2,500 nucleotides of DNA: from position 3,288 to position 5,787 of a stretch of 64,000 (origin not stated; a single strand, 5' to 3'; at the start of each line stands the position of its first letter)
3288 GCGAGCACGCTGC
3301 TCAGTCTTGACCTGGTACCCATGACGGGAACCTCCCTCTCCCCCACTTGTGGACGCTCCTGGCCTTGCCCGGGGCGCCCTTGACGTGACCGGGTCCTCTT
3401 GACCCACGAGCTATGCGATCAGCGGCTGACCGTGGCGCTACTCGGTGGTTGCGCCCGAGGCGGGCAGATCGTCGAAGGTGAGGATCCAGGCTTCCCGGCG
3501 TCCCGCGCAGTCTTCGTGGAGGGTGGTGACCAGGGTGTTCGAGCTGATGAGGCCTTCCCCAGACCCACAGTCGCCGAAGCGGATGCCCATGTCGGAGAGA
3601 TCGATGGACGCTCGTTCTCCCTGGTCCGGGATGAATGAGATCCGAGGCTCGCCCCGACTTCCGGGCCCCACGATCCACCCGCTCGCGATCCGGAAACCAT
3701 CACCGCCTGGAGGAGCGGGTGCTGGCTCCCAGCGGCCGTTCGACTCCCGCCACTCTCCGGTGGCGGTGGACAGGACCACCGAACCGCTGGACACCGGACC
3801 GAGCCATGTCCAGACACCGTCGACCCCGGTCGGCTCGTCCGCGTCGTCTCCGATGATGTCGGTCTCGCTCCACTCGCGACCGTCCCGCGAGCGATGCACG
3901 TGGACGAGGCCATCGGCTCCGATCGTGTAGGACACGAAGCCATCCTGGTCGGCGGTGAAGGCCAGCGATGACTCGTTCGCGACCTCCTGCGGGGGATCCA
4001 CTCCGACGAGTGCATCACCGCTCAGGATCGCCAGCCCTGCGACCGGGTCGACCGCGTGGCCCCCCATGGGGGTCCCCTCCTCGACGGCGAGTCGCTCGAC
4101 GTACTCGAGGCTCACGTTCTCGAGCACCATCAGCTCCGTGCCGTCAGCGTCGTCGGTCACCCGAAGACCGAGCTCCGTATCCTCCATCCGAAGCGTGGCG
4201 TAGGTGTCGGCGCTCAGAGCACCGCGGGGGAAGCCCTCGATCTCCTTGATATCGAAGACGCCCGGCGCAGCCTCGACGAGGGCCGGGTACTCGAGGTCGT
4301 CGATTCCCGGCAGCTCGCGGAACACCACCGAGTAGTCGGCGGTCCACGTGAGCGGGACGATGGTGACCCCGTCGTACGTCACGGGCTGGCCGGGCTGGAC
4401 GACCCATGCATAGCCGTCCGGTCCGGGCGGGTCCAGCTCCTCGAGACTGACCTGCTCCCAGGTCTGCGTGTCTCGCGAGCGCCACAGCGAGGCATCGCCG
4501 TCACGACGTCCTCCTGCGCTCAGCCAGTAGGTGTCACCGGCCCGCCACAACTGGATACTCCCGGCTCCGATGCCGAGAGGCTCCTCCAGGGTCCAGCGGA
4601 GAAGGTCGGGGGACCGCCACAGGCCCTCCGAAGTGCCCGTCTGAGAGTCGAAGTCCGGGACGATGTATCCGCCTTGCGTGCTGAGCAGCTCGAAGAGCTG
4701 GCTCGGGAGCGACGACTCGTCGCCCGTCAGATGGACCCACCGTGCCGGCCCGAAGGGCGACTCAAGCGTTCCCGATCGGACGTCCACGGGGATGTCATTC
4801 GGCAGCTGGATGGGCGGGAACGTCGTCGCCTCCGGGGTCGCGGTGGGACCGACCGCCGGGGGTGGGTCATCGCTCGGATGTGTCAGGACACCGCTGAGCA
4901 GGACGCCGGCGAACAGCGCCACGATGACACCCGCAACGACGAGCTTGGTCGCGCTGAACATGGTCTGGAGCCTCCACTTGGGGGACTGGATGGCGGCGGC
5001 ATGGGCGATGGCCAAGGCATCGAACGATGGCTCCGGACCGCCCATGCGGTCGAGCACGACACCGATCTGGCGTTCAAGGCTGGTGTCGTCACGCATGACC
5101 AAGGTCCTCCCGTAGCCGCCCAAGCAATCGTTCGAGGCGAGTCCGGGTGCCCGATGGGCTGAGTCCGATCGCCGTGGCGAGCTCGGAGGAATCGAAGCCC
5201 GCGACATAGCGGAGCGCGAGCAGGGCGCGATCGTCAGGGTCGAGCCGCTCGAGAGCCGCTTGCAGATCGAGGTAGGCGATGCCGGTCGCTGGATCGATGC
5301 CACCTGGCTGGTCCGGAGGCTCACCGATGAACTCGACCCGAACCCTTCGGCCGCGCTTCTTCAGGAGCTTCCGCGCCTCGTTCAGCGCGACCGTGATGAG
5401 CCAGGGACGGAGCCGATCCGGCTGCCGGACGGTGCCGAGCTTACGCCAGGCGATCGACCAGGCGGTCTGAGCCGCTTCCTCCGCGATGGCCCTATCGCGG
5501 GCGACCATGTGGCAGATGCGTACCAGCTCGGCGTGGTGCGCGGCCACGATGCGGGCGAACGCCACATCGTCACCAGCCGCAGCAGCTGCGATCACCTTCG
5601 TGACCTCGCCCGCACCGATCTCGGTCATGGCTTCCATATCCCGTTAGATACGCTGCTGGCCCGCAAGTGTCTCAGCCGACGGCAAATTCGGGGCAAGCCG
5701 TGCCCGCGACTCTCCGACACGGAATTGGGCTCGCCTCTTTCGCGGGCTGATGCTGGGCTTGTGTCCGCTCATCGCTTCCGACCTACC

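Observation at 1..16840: Array of four translationally coupled ECF sigma / anti-sigma pairs with large propeller-repeat ectodomains, interleaved with secreted proteins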

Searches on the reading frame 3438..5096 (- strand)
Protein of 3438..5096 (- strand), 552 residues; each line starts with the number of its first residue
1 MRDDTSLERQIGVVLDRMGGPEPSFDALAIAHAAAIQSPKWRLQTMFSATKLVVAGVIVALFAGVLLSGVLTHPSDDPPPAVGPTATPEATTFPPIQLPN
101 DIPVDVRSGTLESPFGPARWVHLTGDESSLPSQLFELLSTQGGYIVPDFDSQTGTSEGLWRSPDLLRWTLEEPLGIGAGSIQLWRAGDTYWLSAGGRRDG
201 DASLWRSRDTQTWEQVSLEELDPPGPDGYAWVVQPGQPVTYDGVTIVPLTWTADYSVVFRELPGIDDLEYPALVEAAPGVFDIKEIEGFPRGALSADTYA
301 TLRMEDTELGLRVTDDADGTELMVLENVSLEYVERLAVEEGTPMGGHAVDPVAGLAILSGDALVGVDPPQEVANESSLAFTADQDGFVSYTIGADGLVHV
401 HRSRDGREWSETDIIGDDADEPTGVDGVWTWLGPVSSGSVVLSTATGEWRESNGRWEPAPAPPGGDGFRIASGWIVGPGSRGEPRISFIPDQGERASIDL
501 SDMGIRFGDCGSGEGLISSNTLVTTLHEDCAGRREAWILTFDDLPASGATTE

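Call 6: search_protein_families(library=pfam, proteins=[window:3438-5096:-], max_evalue=0.1)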
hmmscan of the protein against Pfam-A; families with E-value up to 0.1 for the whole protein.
window:3438-5096:- (552 aa): 0 families

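Call 22: find_homologous_proteins(query=window:3438-5096:-, max_evalue=0.001)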
Query window:3438-5096:- (552 aa): 31 proteins with E <= 0.001 among 8000 candidates.
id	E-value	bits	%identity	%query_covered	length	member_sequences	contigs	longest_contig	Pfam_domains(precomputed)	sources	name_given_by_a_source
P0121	0.0e+0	1248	100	100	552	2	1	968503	-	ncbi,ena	-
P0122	7.8e-288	974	80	100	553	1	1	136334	-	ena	-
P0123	1.2e-221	755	66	100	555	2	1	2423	-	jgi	jgi:hypothetical protein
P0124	3.5e-220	751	68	93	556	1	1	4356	-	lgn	-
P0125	2.4e-137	477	82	49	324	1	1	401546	-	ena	-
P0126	5.2e-125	436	46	95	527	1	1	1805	-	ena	-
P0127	5.1e-120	420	47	83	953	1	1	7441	PF07646.22,PF13418.13,PF07250.18,PF13964.13,PF24681.2,PF13415.13,PF24981.2,PF01344.32,PF25210.2,PF25390.2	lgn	-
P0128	1.1e-119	419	45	99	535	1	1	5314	-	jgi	-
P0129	4.8e-110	387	44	99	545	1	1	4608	-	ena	-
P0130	1.8e-103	365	43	91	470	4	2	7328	-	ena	-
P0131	1.9e-103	365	45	89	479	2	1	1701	-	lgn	-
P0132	1.3e-99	352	42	99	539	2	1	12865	-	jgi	jgi:hypothetical protein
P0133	2.3e-96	342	43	91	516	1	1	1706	-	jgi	jgi:hypothetical protein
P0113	3.0e-91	325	41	99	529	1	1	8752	-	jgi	-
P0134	1.7e-90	322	41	99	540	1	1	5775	-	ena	-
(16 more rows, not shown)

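Call 23: find_encoding_contigs(protein=P0121, flank=10000, max_places=3)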
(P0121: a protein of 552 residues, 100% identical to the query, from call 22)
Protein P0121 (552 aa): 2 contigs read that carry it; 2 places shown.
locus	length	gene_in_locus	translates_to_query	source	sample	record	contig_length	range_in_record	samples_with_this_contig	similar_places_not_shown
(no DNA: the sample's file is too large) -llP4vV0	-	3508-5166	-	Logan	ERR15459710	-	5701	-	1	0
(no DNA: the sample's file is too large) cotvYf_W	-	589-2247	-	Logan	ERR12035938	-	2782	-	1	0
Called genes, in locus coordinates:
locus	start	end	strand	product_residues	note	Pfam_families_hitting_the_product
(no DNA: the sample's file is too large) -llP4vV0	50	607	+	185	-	-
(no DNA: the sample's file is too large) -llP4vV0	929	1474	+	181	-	PF04542:Sigma70_r2, PF08281:Sigma70_r4_2, PF04545:Sigma70_r4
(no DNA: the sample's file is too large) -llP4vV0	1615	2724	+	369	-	PF07494:Reg_prop (faint)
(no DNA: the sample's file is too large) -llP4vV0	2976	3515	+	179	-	PF07638:Sigma70_ECF (faint), PF04542:Sigma70_r2, PF08281:Sigma70_r4_2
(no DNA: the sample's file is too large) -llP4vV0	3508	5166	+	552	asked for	-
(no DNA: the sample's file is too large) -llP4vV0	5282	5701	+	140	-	?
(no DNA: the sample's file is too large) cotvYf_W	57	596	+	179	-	PF07638:Sigma70_ECF (faint), PF04542:Sigma70_r2, PF08281:Sigma70_r4_2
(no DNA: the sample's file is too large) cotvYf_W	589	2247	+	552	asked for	-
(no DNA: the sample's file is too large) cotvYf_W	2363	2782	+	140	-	?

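Call 25: search_protein_families(library=ncbifam, proteins=[window:3438-5096:-], max_evalue=0.01)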
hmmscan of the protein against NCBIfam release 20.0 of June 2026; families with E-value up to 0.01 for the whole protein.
window:3438-5096:- (552 aa): 0 families

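Call 40: predict_structure(alignment_id=A5)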
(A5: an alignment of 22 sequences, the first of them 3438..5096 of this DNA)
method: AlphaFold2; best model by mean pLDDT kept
length: 552 residues; sequences in the alignment: 22
mean_pLDDT: 76.9   pTM: 0.73
mean pLDDT of the five models: 76.9, 76.4, 76.1, 74.4, 74.1
residues with pLDDT >= 90: 196; 70-90: 199; 50-70: 72; < 50: 85
segments of 3 or more residues with pLDDT < 50: 1-51, 68-91, 435-437, 548-552
pLDDT, mean of each block of 10 residues (from residue 1): 43 37 34 34 37 60 52 38 32 74 94 90 89 84 86 76 93 70 88 72 90 93 90 91 94 86 79 93 83 85 95 95 93 86 68 94 94 83 91 93 96 93 90 59 89 79 73 73 74 85 73 75 78 81 62 24
secondary structure, 60 per line:
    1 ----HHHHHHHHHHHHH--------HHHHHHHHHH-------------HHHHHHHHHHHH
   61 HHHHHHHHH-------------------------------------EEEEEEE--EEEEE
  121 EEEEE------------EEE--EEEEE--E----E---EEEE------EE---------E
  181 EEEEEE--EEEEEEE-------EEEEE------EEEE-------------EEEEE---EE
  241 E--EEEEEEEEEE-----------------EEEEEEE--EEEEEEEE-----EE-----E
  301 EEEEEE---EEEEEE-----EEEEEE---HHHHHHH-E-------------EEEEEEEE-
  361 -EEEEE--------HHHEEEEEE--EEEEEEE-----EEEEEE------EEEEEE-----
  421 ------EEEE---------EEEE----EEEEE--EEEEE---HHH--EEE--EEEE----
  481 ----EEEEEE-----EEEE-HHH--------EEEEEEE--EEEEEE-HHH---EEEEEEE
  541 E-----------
elements in order: H5-17 H26-35 H49-69 E107-113 E116-125 E138-140 E143-147 E159-162 E180-186 E189-195 E203-207 E214-217 E231-235 E239-241 E244-253 E271-277 E280-287 E300-306 E310-315 E321-326 H330-336 E352-359 E362-366 E378-383 E386-392 E398-403 E410-415 E427-430 E440-443 E448-452 E455-459 E468-470 E473-476 E485-490 E496-499 E512-518 E521-526 E534-541

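Call 42: fold_search(model_id=the predicted structure, library=pdb)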
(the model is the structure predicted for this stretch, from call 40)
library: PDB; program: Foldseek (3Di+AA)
matches with E <= 10: 918; with E <= 0.001: 90
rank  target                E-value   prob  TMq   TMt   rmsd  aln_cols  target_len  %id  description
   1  5znn_B                1.1e-08  1.00  0.22  0.20  16.4       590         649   10  Crystal structure of ligand-free form of the Vps10 ectodomain of Sortilin (released 2018-07-18)
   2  5znn_A                1.5e-07  1.00  0.21  0.20  16.4       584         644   11  Crystal structure of ligand-free form of the Vps10 ectodomain of Sortilin (released 2018-07-18)
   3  3f6k_A                1.7e-06  1.00  0.20  0.18  17.2       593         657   11  Crystal structure of the Vps10p domain of human sortilin/NTS3 in complex with neurotensin (released 2008-12-30)
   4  5nmr_A                8.8e-06  1.00  0.23  0.22  16.9       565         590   12  Monomeric mouse Sortilin extracellular domain (released 2017-12-06)
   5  5uam_A                1.1e-05  1.00  0.23  0.26  15.8       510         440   11  Structure of a new family of Polysaccharide lyase PL25-Ulvanlyase. (released 2017-03-29)
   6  5uam_B                1.2e-05  1.00  0.23  0.27  15.3       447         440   12  Structure of a new family of Polysaccharide lyase PL25-Ulvanlyase. (released 2017-03-29)
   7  5uas_B                1.8e-05  1.00  0.23  0.27  15.3       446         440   12  Structure of a new family of Polysaccharide lyase PL25-Ulvanlyase bound to -[GlcA(1-4)Rha3S]- (released 2017-03-29)
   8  7mqa_LR               1.9e-05  0.99  0.18  0.14  25.6       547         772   11  Cryo-EM structure of the human SSU processome, state post-A1 (released 2021-09-22)
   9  5uas_A                2.6e-05  1.00  0.22  0.26  15.8       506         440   11  Structure of a new family of Polysaccharide lyase PL25-Ulvanlyase bound to -[GlcA(1-4)Rha3S]- (released 2017-03-29)
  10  6fg9_A                2.9e-05  0.99  0.21  0.14  19.0       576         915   12  Mouse SORCS2 ectodomain (sortilin related VPS10 domain containing receptor 2) (released 2018-08-01)
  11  5muk                  3.0e-05  1.00  0.23  0.31  17.8       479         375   11  Glycoside Hydrolase BT3686 (released 2017-04-26)
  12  6v7o_B                3.2e-05  1.00  0.17  0.26  16.3       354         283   12  Structural Elucidation of Peptide Binding to KLHL-12, a Substrate Specific Adapter Protein in a Cul3-Ring E3 Ligase Co (released 2020-02-19)
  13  5mul                  3.5e-05  1.00  0.23  0.31  18.2       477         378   11  Glycoside Hydrolase BT3686 bound to Glucuronic Acid (released 2017-04-26)
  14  9e5c_1c               4.2e-05  0.97  0.17  0.12  16.6       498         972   10  Cryo-EM structure of 96 nm repeat of microtubule doublet from T. brucei flagellum (released 2025-03-12)
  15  5m2n                  4.2e-05  0.96  0.17  0.14  23.8       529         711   10  Crystal Structure of Elongator subunit Elp2 (released 2016-12-28)
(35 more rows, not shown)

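Call 71: find_encoding_contigs(protein=P0122, flank=10000, max_places=2)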
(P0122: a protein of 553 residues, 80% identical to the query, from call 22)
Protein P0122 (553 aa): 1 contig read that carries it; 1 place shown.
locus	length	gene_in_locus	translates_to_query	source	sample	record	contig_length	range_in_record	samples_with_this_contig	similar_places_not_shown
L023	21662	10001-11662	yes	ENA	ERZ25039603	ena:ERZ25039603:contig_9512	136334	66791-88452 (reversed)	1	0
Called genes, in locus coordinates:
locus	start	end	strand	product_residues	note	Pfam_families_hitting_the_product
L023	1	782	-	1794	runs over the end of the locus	PF00754:F5_F8_type_C (faint), PF13768:VWA_3 (faint), PF00092:VWA, PF13519:VWA_2 (weak)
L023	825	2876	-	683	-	PF01841:Transglut_core (faint)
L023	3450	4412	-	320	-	-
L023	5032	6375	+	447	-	-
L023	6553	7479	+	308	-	-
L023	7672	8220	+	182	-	PF04542:Sigma70_r2, PF07638:Sigma70_ECF (weak), PF08281:Sigma70_r4_2, PF04545:Sigma70_r4 (weak)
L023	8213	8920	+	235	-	-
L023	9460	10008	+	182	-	PF04542:Sigma70_r2, PF08281:Sigma70_r4_2 (weak)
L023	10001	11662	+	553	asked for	-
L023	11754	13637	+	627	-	PF00756:Esterase, PF00326:Peptidase_S9 (weak)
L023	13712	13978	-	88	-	PF00196:GerE (weak), PF00126:HTH_1 (weak)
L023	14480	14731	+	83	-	-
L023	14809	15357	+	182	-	PF04542:Sigma70_r2, PF08281:Sigma70_r4_2 (weak), PF04545:Sigma70_r4 (weak)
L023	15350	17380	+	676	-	PF13472:Lipase_GDSL_2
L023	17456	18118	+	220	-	-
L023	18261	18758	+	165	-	-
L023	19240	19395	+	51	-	-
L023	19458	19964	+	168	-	PF12680:SnoaL_2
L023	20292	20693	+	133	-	-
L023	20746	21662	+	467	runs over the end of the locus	PF07690:MFS_1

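Call 76: list_cluster_members(proteins=[P0121, P0148])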
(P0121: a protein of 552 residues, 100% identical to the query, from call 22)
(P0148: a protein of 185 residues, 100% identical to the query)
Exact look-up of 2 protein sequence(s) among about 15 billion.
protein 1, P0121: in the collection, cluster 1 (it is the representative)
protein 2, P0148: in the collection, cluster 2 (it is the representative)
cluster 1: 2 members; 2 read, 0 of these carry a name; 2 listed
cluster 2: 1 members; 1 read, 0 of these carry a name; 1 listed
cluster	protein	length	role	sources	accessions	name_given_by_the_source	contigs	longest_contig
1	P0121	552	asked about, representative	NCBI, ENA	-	-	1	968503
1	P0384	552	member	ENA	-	-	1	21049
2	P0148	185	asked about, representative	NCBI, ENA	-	-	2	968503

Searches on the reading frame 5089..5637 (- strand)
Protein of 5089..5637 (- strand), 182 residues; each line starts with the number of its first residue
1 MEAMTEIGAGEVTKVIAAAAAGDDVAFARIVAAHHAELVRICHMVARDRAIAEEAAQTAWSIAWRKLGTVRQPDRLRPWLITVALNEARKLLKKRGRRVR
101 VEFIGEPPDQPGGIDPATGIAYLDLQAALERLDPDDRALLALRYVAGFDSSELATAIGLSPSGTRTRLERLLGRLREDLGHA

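Call 6: search_protein_families(library=pfam, proteins=[window:5089-5637:-], max_evalue=0.1)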
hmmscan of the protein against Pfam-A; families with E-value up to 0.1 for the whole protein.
window:5089-5637:- (182 aa): 6 families
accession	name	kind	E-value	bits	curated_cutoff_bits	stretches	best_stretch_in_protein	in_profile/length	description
PF04542.20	Sigma70_r2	-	2.2e-10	40.6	24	1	31-98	2-71/71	Sigma-70 region 2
PF08281.18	Sigma70_r4_2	-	7.6e-09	35.5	25.7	1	124-173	3-52/54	Sigma-70, region 4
PF07638.17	Sigma70_ECF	-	5.3e-07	30.1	21.1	1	89-169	93-173/185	ECF sigma factor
PF04545.22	Sigma70_r4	-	2.7e-05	24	24.1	1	128-177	1-50/50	Sigma-70, region 4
PF13412.12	HTH_24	-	0.0091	16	21.9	1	151-171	21-41/48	Winged helix-turn-helix DNA-binding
PF13404.12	HTH_AsnC-type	-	0.023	15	27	1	151-171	21-41/42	AsnC-type helix-turn-helix domain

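Call 25: search_protein_families(library=ncbifam, proteins=[window:5089-5637:-], max_evalue=0.01)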
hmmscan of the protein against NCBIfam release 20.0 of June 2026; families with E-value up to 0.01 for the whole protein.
window:5089-5637:- (182 aa): 69 families (the best 25 are shown)
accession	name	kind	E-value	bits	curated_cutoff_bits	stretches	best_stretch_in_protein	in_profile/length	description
TIGR02983.1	SigE-fam_strep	subfamily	2.5e-23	82.7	141.55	1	25-180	6-159/162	SigE family RNA polymerase sigma factor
TIGR02989.1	Sig-70_gvs1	subfamily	3.8e-19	69.2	124.55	1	26-177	2-156/158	RNA polymerase sigma-70 factor, Rhodopirellula/Verrucomicrobium family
NF008888.0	PRK11922.1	equivalog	3.9e-19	69.2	204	1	12-180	17-197/231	RNA polymerase sigma factor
TIGR02937.1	sigma70-ECF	superfamily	1.4e-17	63.8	42.9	1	26-178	2-164/165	sigma-70 family RNA polymerase sigma factor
NF009170.0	PRK12517.1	subfamily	6.4e-15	55.1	197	1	25-179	23-176/188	RNA polymerase sigma factor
NF006089.0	PRK08241.1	subfamily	2.2e-14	53.3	240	2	14-111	11-108/343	RNA polymerase subunit sigma-70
NF004113.0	PRK05602.1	equivalog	4.5e-14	52.6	208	1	14-179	34-197/211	RNA polymerase sigma factor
NF007225.0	PRK09643.1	equivalog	4.9e-14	52.5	190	1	13-181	15-184/204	RNA polymerase sigma factor SigM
NF007216.0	PRK09638.1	equivalog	1.4e-13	51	194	1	13-180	6-175/180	RNA polymerase sigma factor SigY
TIGR02954.1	Sig70_famx3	hypoth_equivalog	2.7e-13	50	188.5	1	14-179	5-167/170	RNA polymerase sigma-70 factor, TIGR02954 family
NF007227.0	PRK09645.1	subfamily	1.4e-12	47.9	202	1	20-168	8-159/177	sigma-70 family RNA polymerase sigma factor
NF009166.1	PRK12513.1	equivalog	3.2e-12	46.6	206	1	15-180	12-187/193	RNA polymerase sigma factor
TIGR02960.1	SigX5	hypoth_equivalog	5.2e-12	45.6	264.75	2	123-181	134-192/322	RNA polymerase sigma-70 factor, TIGR02960 family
NF009167.0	PRK12514.1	equivalog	8.3e-12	45.4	265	1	10-179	5-178/180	RNA polymerase sigma factor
NF007223.0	PRK09641.1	equivalog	2.4e-11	43.8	209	1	13-96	6-89/187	RNA polymerase sigma factor SigW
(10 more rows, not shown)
